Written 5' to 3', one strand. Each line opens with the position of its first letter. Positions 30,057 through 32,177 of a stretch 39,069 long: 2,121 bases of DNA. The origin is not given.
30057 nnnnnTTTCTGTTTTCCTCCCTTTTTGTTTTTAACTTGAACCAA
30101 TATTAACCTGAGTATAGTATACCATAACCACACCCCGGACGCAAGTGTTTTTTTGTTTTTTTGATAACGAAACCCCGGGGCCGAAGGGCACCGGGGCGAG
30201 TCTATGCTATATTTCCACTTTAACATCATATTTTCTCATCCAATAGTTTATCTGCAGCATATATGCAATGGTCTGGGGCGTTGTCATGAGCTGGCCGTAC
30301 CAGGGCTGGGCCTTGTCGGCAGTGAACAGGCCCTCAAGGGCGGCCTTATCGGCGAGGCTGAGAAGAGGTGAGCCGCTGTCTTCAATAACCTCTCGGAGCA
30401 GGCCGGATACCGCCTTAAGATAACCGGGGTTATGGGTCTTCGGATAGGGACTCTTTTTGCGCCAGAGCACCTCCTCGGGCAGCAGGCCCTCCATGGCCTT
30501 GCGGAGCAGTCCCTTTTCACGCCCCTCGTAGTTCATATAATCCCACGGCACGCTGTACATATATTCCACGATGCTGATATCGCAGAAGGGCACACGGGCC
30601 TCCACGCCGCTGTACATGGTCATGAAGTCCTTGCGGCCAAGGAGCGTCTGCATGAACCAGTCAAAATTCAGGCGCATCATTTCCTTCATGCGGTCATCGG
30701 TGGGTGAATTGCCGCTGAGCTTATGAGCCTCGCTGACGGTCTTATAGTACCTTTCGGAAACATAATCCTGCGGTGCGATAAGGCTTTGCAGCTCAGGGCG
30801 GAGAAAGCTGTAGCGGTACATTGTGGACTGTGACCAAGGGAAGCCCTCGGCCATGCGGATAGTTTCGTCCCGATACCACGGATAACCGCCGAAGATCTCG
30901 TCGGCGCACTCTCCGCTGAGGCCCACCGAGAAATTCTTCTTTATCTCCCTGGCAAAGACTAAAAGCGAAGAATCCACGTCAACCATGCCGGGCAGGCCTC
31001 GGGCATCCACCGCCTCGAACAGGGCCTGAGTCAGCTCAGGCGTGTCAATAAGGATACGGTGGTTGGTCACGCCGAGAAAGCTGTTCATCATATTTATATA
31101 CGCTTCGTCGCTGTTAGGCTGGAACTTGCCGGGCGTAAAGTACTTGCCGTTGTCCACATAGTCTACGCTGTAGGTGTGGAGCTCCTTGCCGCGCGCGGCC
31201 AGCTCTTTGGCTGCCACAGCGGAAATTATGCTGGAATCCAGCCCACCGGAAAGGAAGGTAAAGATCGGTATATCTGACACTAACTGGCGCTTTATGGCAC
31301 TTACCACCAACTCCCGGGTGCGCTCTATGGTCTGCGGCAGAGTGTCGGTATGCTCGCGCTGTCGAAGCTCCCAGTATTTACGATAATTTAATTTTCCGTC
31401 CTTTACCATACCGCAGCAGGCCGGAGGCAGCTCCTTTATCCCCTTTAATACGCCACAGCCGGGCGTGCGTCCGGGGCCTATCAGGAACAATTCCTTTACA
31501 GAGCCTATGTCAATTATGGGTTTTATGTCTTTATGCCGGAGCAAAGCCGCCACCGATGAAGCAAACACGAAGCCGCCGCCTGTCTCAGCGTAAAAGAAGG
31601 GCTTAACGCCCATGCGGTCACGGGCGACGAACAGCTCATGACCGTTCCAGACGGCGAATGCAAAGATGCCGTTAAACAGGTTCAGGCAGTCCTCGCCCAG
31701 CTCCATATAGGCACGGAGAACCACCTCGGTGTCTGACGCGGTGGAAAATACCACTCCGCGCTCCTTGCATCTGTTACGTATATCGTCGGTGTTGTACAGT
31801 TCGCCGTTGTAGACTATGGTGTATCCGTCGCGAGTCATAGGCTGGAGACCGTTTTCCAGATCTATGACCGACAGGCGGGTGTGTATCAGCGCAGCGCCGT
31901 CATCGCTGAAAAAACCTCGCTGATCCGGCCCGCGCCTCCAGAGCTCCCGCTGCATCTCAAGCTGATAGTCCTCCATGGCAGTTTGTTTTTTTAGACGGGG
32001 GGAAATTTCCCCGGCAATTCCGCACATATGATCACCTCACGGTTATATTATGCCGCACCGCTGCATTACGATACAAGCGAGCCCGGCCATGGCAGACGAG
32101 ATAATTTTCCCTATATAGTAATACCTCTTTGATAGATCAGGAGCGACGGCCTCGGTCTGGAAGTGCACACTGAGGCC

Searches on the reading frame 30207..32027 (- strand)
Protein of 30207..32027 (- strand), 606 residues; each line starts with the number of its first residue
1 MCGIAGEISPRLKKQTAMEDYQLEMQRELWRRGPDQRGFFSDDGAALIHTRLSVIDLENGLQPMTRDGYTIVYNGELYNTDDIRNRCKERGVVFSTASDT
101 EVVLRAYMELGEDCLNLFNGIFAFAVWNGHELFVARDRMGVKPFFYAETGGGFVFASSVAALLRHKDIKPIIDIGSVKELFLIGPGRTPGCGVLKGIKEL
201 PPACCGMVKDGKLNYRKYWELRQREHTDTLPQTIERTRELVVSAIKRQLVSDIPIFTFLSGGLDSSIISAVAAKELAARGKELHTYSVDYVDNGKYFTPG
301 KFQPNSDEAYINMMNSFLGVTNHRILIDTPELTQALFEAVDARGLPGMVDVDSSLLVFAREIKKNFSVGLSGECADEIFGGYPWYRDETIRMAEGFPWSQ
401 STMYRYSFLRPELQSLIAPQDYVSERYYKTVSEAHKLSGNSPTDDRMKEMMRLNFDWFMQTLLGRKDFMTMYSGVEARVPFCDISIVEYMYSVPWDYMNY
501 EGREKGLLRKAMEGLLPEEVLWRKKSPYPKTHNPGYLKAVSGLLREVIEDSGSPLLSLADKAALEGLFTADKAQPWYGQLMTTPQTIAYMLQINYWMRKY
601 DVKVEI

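Call 10: search_protein_families(library=pfam, proteins=[window:30207-32027:-], max_evalue=0.001)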
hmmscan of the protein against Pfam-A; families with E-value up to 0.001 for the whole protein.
window:30207-32027:- (606 aa): 3 families
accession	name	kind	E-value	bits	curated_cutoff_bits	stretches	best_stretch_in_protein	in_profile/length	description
PF00733.27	Asn_synthase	-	1.2e-77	262.4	21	1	237-598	2-354/354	Asparagine synthase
PF13537.11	GATase_7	-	6.8e-39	133.1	25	1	49-163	1-122/123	Glutamine amidotransferase domain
PF13522.11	GATase_6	-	8.9e-38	129.7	27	1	34-157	1-129/130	Glutamine amidotransferase domain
